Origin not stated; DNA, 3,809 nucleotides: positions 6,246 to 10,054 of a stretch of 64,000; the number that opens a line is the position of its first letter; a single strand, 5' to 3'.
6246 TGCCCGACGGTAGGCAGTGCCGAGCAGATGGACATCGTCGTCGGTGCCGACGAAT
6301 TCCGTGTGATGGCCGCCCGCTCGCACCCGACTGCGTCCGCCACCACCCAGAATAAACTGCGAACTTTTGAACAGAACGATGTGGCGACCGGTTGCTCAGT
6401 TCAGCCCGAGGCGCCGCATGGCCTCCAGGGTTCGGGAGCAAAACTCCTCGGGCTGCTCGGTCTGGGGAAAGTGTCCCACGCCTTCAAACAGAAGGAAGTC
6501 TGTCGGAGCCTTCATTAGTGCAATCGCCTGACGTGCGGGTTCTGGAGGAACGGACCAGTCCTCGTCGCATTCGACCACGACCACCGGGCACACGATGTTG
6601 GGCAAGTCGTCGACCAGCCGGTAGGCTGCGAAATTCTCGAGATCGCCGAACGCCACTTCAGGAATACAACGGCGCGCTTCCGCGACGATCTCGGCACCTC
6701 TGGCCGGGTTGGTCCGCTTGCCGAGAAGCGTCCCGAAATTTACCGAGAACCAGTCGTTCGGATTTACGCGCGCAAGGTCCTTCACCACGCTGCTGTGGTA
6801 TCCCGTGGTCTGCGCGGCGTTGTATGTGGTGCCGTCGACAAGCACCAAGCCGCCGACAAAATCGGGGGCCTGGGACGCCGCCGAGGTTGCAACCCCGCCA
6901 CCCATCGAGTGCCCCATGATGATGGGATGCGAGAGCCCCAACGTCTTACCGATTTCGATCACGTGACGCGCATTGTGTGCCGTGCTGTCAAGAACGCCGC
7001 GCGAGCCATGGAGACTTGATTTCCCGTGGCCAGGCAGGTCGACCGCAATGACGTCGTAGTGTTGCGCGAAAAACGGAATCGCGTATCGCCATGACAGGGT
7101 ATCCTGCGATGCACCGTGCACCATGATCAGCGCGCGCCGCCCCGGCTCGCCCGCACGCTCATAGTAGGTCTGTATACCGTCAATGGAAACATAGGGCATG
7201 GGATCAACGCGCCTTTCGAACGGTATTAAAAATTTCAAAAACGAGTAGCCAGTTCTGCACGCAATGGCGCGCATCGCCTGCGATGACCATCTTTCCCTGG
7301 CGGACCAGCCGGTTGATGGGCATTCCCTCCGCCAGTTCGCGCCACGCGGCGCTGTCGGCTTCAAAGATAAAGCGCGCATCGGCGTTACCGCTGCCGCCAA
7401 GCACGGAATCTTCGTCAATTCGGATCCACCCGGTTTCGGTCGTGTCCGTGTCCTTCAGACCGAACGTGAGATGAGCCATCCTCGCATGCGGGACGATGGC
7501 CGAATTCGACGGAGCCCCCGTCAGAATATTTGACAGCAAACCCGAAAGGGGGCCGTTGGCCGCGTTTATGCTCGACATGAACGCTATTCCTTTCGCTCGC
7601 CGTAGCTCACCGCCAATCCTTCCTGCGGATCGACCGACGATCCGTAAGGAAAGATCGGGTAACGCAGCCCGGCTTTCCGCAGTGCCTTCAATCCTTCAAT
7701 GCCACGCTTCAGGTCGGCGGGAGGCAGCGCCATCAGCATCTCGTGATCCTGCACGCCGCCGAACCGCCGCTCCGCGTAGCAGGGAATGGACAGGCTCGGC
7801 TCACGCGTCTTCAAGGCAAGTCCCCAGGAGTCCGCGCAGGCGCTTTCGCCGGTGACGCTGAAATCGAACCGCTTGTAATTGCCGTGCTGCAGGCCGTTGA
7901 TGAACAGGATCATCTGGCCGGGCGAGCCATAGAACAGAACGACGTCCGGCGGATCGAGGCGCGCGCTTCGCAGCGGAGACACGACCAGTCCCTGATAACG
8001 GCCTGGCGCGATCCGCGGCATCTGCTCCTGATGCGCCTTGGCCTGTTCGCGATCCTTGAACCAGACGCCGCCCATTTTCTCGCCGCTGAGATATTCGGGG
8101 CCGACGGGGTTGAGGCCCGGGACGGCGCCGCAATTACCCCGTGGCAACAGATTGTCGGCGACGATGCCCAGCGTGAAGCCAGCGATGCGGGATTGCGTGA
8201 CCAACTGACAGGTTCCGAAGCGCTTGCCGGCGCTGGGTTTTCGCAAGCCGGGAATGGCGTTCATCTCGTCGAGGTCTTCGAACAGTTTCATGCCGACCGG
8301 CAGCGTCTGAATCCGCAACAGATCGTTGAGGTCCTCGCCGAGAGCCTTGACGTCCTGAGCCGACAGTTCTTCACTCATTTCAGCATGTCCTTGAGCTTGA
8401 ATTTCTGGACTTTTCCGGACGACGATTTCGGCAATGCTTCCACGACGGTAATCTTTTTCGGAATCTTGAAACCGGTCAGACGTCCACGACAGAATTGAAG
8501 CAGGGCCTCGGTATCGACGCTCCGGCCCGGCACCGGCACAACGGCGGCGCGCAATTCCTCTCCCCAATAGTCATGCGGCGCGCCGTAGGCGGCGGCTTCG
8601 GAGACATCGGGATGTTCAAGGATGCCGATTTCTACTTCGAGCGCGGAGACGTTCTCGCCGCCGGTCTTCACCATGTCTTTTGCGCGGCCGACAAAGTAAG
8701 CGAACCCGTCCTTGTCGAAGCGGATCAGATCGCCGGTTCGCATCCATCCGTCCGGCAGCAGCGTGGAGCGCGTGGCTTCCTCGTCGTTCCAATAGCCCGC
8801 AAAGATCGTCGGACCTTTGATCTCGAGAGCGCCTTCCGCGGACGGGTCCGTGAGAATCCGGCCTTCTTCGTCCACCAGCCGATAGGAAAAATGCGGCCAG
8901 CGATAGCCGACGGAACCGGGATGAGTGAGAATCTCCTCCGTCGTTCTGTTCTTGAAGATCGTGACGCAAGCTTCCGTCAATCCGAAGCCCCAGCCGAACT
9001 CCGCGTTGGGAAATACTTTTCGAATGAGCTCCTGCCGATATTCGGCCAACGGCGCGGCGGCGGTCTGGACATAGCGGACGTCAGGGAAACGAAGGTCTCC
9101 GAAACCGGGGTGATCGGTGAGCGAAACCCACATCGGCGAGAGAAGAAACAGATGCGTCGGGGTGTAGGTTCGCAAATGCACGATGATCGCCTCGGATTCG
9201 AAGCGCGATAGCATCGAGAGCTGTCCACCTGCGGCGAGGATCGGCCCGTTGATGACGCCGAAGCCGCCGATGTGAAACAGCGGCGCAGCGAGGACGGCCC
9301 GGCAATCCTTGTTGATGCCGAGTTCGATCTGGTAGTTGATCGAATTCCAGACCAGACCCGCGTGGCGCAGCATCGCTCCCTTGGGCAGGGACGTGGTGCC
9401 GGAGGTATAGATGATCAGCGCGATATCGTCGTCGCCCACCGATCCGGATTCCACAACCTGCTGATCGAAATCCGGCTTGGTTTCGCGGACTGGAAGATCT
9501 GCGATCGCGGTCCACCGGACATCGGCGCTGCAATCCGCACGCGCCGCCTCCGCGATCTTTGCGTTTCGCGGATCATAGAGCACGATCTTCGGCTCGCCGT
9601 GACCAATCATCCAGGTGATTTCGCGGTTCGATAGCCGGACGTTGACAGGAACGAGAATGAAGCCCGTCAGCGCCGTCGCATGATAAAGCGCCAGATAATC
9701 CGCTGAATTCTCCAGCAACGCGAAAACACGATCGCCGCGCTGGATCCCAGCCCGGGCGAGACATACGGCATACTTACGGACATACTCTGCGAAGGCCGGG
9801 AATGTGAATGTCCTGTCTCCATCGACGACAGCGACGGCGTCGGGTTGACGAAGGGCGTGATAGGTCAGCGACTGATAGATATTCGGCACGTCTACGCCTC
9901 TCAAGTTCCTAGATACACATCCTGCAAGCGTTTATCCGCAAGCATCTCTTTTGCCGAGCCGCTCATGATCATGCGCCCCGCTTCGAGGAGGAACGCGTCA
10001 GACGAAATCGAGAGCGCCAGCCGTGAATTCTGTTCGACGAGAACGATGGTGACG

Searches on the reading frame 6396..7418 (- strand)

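Call 89: search_protein_families(library=pfam, proteins=[window:6396-7418:-], max_evalue=0.000001)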
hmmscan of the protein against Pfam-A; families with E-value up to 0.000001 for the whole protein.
window:6396-7418:- (340 aa): 3 families
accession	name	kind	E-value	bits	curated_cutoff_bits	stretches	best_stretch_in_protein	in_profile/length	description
PF12697.13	Abhydrolase_6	-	1.1e-26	95.3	26.3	1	97-327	1-215/217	Alpha/beta hydrolase family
PF00561.26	Abhydrolase_1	-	1.5e-22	80.9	25.8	1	96-232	2-148/245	alpha/beta hydrolase fold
PF12146.15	Hydrolase_4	-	1.2e-14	54.6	27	1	94-317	4-233/239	Serine aminopeptidase, S33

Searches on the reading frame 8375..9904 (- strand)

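Call 89: search_protein_families(library=pfam, proteins=[window:8375-9904:-], max_evalue=0.000001)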
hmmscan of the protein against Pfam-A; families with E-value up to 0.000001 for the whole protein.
window:8375-9904:- (509 aa): 2 families
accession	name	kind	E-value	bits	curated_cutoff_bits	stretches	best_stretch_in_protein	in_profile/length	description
PF00501.34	AMP-binding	-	1.3e-68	232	29.9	1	16-372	4-384/384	AMP-binding enzyme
PF13193.12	AMP-binding_C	-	1.3e-17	64.9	24.5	1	423-498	1-76/76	AMP-binding enzyme C-terminal domain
